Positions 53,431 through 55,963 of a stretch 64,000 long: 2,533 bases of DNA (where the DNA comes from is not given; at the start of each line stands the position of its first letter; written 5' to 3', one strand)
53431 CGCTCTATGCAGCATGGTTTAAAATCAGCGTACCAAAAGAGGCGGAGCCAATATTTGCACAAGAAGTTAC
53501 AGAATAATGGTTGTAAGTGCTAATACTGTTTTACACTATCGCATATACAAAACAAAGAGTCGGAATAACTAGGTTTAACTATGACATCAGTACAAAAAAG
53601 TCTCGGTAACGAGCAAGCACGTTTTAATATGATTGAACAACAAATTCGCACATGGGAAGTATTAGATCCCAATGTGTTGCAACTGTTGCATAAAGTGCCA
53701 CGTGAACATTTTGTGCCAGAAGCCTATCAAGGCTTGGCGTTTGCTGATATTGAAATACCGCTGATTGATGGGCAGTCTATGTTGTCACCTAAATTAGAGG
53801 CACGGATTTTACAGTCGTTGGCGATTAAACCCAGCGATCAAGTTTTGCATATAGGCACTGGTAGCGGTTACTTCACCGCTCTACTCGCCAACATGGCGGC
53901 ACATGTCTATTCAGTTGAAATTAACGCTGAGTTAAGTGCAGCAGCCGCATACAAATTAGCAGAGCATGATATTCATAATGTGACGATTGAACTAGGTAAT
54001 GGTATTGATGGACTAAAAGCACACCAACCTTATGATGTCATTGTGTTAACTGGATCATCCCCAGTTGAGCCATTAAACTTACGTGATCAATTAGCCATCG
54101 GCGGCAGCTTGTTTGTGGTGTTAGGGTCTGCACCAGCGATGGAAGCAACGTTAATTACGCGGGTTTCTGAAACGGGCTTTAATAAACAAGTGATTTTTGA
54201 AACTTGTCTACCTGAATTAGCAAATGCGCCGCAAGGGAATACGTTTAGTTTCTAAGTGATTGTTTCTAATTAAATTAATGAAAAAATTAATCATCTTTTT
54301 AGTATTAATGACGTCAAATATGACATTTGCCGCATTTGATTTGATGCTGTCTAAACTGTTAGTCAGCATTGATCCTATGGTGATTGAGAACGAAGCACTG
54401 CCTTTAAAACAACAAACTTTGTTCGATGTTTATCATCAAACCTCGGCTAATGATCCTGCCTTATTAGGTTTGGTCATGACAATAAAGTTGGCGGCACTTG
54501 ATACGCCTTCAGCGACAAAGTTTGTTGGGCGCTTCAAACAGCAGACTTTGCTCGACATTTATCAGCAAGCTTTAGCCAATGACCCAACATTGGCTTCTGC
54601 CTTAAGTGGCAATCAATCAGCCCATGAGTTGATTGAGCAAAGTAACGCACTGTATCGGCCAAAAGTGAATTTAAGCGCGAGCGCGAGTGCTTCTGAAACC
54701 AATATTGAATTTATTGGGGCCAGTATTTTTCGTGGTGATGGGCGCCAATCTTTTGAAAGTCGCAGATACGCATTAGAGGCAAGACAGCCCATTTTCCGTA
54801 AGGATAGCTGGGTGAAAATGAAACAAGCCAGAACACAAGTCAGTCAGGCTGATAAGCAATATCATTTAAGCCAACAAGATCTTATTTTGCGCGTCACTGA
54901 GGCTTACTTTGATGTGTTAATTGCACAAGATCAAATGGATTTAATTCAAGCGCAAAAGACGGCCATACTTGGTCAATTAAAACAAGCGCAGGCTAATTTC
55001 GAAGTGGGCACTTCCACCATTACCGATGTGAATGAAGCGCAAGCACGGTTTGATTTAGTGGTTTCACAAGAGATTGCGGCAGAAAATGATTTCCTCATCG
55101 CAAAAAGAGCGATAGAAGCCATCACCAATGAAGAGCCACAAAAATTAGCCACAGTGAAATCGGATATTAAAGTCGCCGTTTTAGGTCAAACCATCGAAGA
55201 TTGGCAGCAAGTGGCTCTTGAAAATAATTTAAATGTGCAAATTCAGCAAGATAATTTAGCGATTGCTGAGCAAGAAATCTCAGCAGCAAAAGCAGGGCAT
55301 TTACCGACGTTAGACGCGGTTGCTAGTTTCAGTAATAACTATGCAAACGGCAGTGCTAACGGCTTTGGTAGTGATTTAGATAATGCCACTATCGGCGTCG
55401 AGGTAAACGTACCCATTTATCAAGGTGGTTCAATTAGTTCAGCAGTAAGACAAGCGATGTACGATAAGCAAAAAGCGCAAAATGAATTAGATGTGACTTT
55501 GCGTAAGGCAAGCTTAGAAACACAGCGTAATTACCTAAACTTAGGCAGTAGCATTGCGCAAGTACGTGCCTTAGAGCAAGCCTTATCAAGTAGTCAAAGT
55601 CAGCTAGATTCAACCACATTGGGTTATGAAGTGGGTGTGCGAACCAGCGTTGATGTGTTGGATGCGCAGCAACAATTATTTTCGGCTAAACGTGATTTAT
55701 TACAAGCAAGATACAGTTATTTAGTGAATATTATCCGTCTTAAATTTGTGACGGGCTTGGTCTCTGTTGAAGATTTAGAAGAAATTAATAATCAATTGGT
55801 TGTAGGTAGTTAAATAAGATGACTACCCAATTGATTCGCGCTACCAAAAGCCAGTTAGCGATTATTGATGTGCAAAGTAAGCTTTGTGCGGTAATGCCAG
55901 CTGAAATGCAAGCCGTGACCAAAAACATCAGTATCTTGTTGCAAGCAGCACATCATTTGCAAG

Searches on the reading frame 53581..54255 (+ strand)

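Call 3: search_protein_families(library=pfam, proteins=[window:53581-54255:+])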
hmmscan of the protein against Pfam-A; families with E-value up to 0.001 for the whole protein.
window:53581-54255:+ (224 aa): 8 families
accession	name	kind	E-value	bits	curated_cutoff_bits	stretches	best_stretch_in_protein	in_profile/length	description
PF01135.25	PCMT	-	6e-35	121.4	20.3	1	16-187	5-179/210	Protein-L-isoaspartate(D-aspartate) O-methyltransferase (PCMT)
PF00398.26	RrnaAD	-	2.1e-09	37.3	24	1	69-153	15-94/263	Ribosomal RNA adenine dimethylase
PF13847.12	Methyltransf_31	-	2.6e-07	30.9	27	1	83-157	2-81/145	Methyltransferase domain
PF13649.12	Methyltransf_25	-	1e-06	29.8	27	1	88-158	1-72/97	Methyltransferase domain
PF08242.18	Methyltransf_12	-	9.7e-06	26.7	30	1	89-158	1-73/98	Methyltransferase domain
PF13489.12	Methyltransf_23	-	5.9e-05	23.3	27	1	76-157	12-88/164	Methyltransferase domain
PF05175.20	MTS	-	7.8e-05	22.8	23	1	76-155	23-103/170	Methyltransferase small domain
PF08241.18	Methyltransf_11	-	0.00026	22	21.2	1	89-141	1-51/95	Methyltransferase domain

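Call 4: search_protein_families(library=ncbifam, proteins=[window:53581-54255:+])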
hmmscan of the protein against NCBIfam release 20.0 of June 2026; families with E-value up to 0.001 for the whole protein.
window:53581-54255:+ (224 aa): 30 families (the best 25 are shown)
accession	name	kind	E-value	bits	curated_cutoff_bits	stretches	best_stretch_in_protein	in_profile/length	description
NF001453.0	PRK00312.1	equivalog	9.1e-45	152.9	188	1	11-207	7-203/217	protein-L-isoaspartate(D-aspartate) O-methyltransferase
TIGR00080.1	pimt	equivalog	6.4e-35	120.9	159.05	1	14-184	7-180/216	protein-L-isoaspartate O-methyltransferase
NF010549.0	PRK13942.1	equivalog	6e-30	104.3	282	1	13-184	6-180/215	protein-L-isoaspartate O-methyltransferase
TIGR04188.1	methyltr_grsp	subfamily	7.1e-24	84.8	380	1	69-198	92-222/363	ATP-grasp peptide maturase system methyltransferase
TIGR04364.1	methyltran_FxLD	equivalog_domain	7.4e-22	77.9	320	1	13-181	4-181/394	methyltransferase, FxLD system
NF010550.0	PRK13943.1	equivalog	2.1e-13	50.1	359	1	21-179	13-178/322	protein-L-isoaspartate O-methyltransferase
NF000499.2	Erm23S_rRNA_broad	equivalog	7.4e-10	38.6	212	1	69-158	8-92/244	23S ribosomal RNA methyltransferase Erm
NF043040.1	corrin_prot_MT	hypoth_equivalog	1.1e-08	34.8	180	1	72-157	30-117/216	corrinoid protein-associated methyltransferase CpaM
NF011530.0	PRK14968.1-4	equivalog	5.2e-08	32.5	243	1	80-156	32-105/202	putative methyltransferase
TIGR00755.1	ksgA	equivalog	2.2e-07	30.5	171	1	64-140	8-83/256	16S rRNA (adenine(1518)-N(6)/adenine(1519)-N(6))-dimethyltransferase RsmA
NF011529.0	PRK14968.1-3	equivalog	1.3e-06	27.9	162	1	76-156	26-104/198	putative methyltransferase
NF012222.1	erm_A_23S_MT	exception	1.4e-06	28.1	475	1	71-123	17-69/243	23S rRNA (adenine(2058)-N(6))-methyltransferase Erm(A)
NF000411.1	Erm45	exception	1.9e-06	27.8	525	1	70-129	15-74/245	23S rRNA (adenine(2058)-N(6))-methyltransferase Erm(45)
NF000337.1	erm_SHROVE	exception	3.2e-06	26.7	320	1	71-161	15-100/248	ErmE/ErmH/ErmO/ErmR family 23S rRNA (adenine(2058)-N(6))-methyltransferase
TIGR03534.1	RF_mod_PrmC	equivalog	5e-06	26.2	199.1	1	76-155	80-161/253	peptide chain release factor N(5)-glutamine methyltransferase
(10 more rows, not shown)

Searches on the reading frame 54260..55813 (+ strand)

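Call 3: search_protein_families(library=pfam, proteins=[window:54260-55813:+])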
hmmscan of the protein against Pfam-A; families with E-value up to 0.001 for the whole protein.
window:54260-55813:+ (517 aa): 1 family
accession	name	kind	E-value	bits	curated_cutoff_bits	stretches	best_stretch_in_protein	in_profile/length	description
PF02321.23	OEP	-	1.2e-66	224.5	22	2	313-499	2-187/187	Outer membrane efflux protein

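Call 4: search_protein_families(library=ncbifam, proteins=[window:54260-55813:+])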
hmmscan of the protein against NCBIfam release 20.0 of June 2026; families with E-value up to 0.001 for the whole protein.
window:54260-55813:+ (517 aa): 7 families
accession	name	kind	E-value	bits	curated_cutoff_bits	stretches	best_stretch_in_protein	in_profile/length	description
TIGR01844.1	type_I_sec_TolC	subfamily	3e-97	326.2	225.15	1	94-513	2-412/414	TolC family outer membrane protein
NF007002.0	PRK09465.1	equivalog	2.1e-95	320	495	1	93-513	22-438/460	outer membrane channel protein TolC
NF052390.1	efflux_OMP_AbuO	equivalog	5.2e-58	196.8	700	1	96-514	22-446/447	multidrug efflux outer membrane protein AbuO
TIGR01845.1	outer_NodT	subfamily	4.4e-21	75.2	210.05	1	85-489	47-448/460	efflux transporter outer membrane subunit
NF007347.1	PRK09837.1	subfamily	7.7e-07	28.4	598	1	207-494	165-451/461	Cu(I)/Ag(I) efflux RND transporter outer membrane protein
NF033142.1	efflux_OM_AdeC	exception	1.4e-06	27.2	975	1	204-497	164-457/465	multidrug efflux RND transporter AdeABC outer membrane channel subunit AdeC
NF033143.1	efflux_OM_AdeK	equivalog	3.1e-05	22.9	900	1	201-499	161-460/480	multidrug efflux RND transporter AdeIJK outer membrane channel subunit AdeK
